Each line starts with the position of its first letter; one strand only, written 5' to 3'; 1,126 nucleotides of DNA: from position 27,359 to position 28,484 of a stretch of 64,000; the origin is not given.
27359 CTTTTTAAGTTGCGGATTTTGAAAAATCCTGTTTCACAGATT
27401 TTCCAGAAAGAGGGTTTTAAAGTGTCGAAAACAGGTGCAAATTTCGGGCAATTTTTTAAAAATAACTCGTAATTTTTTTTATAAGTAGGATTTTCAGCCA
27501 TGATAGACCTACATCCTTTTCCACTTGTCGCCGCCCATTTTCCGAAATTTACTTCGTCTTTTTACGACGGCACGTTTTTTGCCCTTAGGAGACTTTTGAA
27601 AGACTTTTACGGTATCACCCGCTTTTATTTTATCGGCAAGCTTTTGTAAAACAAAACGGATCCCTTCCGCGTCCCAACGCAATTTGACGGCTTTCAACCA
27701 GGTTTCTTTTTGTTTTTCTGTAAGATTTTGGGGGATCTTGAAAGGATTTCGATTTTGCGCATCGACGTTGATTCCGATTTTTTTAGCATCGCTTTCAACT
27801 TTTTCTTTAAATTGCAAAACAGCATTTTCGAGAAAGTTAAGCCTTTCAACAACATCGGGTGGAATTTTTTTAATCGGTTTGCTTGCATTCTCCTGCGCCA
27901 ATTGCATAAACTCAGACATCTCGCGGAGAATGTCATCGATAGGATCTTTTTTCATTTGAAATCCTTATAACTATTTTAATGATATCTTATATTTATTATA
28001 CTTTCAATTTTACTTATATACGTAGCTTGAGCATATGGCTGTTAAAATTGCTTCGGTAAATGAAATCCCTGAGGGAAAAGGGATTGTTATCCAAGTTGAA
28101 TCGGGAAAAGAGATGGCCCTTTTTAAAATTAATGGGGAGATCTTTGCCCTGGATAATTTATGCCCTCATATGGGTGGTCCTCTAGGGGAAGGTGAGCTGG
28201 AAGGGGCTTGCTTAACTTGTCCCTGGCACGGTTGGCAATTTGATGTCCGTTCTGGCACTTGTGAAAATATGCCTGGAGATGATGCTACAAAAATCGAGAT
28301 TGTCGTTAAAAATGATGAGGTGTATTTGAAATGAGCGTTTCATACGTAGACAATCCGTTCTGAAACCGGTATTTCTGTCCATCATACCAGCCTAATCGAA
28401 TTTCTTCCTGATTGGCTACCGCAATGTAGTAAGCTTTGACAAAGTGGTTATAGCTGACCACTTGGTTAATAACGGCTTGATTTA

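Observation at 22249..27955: Duplicated, decaying Maf(DUF115)-MORN-coiled-coil module: remains of a nonulosonic-acid protein glycosylation system?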

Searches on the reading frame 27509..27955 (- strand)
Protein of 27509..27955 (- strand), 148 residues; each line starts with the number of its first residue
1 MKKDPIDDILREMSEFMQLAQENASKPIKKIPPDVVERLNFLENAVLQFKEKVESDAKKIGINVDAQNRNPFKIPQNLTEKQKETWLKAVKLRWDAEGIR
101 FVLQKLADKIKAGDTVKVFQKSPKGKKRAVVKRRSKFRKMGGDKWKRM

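Call 3: search_protein_families(library=pfam, proteins=[window:27509-27955:-], max_evalue=0.01)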
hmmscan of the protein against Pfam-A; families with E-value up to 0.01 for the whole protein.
window:27509-27955:- (148 aa): 0 families

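Call 24: search_protein_families(library=ncbifam, proteins=[window:27509-27955:-], max_evalue=0.001)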
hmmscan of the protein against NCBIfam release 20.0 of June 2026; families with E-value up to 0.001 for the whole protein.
window:27509-27955:- (148 aa): 0 families

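Call 37: find_homologous_proteins(query=window:27509-27955:-, max_evalue=0.001)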
Query window:27509-27955:- (148 aa): 5 proteins with E <= 0.001 among 7 candidates.
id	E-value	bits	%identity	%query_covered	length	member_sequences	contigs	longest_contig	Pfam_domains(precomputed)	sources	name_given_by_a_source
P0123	5.7e-87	307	99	100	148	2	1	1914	-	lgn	-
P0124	2.8e-68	246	76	100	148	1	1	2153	-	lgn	-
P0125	1.6e-45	173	58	100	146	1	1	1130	-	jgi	jgi:hypothetical protein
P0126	5.5e-43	164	56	100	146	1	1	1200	-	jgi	-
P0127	1.4e-35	140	51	100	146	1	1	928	-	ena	-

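Call 38: find_encoding_contigs(protein=P0123, flank=10000, max_places=4)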
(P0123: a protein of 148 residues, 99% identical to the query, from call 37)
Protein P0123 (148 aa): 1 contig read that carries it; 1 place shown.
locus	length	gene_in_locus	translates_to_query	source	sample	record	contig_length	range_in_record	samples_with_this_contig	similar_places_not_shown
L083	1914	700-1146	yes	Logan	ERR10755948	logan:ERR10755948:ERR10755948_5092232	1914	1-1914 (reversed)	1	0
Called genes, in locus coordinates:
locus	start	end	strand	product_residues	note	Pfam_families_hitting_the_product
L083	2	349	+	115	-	?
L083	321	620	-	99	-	PF00355:Rieske, PF13806:Rieske_2, PF22543:Rieske_4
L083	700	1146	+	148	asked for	-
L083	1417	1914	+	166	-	?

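Call 39: find_encoding_contigs(protein=P0124, flank=10000, max_places=4)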
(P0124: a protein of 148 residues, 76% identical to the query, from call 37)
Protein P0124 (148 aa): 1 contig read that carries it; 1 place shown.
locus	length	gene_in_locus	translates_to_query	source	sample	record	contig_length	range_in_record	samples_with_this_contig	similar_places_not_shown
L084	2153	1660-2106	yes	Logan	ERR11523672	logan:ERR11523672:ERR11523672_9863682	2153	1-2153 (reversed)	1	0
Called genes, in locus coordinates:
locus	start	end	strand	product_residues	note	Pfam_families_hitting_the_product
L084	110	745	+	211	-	PF02482:Ribosomal_S30AE, PF16321:Ribosom_S30AE_C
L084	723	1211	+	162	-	PF13588:HSDR_N_2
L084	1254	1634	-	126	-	PF00355:Rieske, PF13806:Rieske_2, PF22543:Rieske_4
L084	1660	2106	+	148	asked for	-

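Call 58: predict_structure(alignment_id=A5)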
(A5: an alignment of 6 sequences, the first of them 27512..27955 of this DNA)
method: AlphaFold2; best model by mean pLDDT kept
length: 148 residues; sequences in the alignment: 6
mean_pLDDT: 57.2   pTM: 0.29
mean pLDDT of the five models: 57.2, 56.1, 55.4, 55.3, 51.1
residues with pLDDT >= 90: 0; 70-90: 14; 50-70: 96; < 50: 38
segments of 3 or more residues with pLDDT < 50: 66-69, 113-134, 145-148
pLDDT, mean of each block of 10 residues (from residue 1): 60 65 53 63 66 64 51 63 69 64 58 41 41 48 50
secondary structure, 60 per line:
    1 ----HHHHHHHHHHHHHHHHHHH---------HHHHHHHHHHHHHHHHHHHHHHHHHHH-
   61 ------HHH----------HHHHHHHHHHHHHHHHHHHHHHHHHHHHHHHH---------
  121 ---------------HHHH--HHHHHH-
elements in order: H5-23 H33-59 H80-111 H136-139 H142-147

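Call 77: search_protein_families(library=pfam, alignment_id=A3, max_evalue=1)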
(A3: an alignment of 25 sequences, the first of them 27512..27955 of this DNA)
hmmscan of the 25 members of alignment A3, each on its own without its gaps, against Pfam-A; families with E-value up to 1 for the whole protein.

A. member 1, window:27512-27955:- (148 aa): 2 families
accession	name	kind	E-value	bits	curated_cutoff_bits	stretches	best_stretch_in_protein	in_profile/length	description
PF09655.15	Nitr_red_assoc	-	0.017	15.9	25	1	17-111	36-132/144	Conserved nitrate reductase-associated protein (Nitr_red_assoc)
PF09312.16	SurA_N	-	0.057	14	30.8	1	11-70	16-73/118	SurA N-terminal domain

B. families by the number of members that match (of 25 scanned): 84 families (the first 25 are shown)
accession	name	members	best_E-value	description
PF05549.16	Allexi_40kDa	2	0.056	Allexivirus 40kDa protein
PF11934.14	DUF3452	2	0.063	Domain of unknown function (DUF3452)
PF06103.16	DUF948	2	0.08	Bacterial protein of unknown function (DUF948)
PF05149.17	Flagellar_rod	1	0.00057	Paraflagellar rod protein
PF09548.15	Spore_III_AB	1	0.0028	Stage III sporulation protein AB (spore_III_AB)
PF02536.19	mTERF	1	0.0028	mTERF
PF06008.19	Laminin_I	1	0.0041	Laminin Domain I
PF13266.11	DUF4057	1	0.0063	Protein of unknown function (DUF4057)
PF03961.19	FapA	1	0.0073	Flagellar Assembly Protein A beta solenoid domain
PF12833.13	HTH_18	1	0.0089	Helix-turn-helix domain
PF00435.27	Spectrin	1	0.014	Spectrin repeat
PF15011.11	CA109-like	1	0.016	Ribosome biogenesis protein C1orf109-like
PF09655.15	Nitr_red_assoc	1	0.017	Conserved nitrate reductase-associated protein (Nitr_red_assoc)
PF08696.17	Dna2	1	0.017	DNA replication factor Dna2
PF06486.16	DUF1093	1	0.018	Protein of unknown function (DUF1093)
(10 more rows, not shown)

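Call 83: search_protein_representatives(alignment_id=A5)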
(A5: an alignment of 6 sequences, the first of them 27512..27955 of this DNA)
Query: 6 sequences, 146 profile positions. Proteins with E-value up to 0.001 (for the whole library): 159; up to 1e-10: 26; up to 1e-30: 2. The best 150 are listed.
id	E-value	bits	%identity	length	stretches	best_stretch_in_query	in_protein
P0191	4.5e-49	182.5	-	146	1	1-146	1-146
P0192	1.3e-43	164.8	-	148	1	2-146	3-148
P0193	1.4e-25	106.3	-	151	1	3-144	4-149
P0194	2.5e-18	82.8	-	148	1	2-145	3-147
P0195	2.8e-18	82.6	-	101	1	3-100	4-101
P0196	2.0e-17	79.9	-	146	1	2-143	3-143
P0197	2.8e-16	76.2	-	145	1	1-146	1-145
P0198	9.3e-16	74.5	-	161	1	4-144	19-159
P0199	3.2e-15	72.7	-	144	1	2-145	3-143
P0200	5.8e-15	71.9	-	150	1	3-146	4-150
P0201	3.0e-14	69.6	-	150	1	2-146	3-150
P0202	7.8e-14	68.2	-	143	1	1-146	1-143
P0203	1.1e-13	67.7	-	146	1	1-146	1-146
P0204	1.9e-13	66.9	-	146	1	1-146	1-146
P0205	3.9e-13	65.9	-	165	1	6-143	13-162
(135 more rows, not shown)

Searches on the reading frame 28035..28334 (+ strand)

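Call 6: search_protein_families(library=pfam, proteins=[window:28035-28334:+], max_evalue=0.001)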
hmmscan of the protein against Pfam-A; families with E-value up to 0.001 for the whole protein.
window:28035-28334:+ (99 aa): 3 families
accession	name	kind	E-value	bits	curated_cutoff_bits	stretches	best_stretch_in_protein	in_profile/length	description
PF00355.32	Rieske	-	5e-21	74.9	20.3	1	3-84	3-83/88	Rieske [2Fe-2S] domain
PF13806.12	Rieske_2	-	2.4e-10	40.7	27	1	3-98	3-103/104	Rieske-like [2Fe-2S] domain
PF22543.2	Rieske_4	-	8.4e-08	32.9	28.4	1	18-74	15-75/119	Soluble Rieske-type ferredoxin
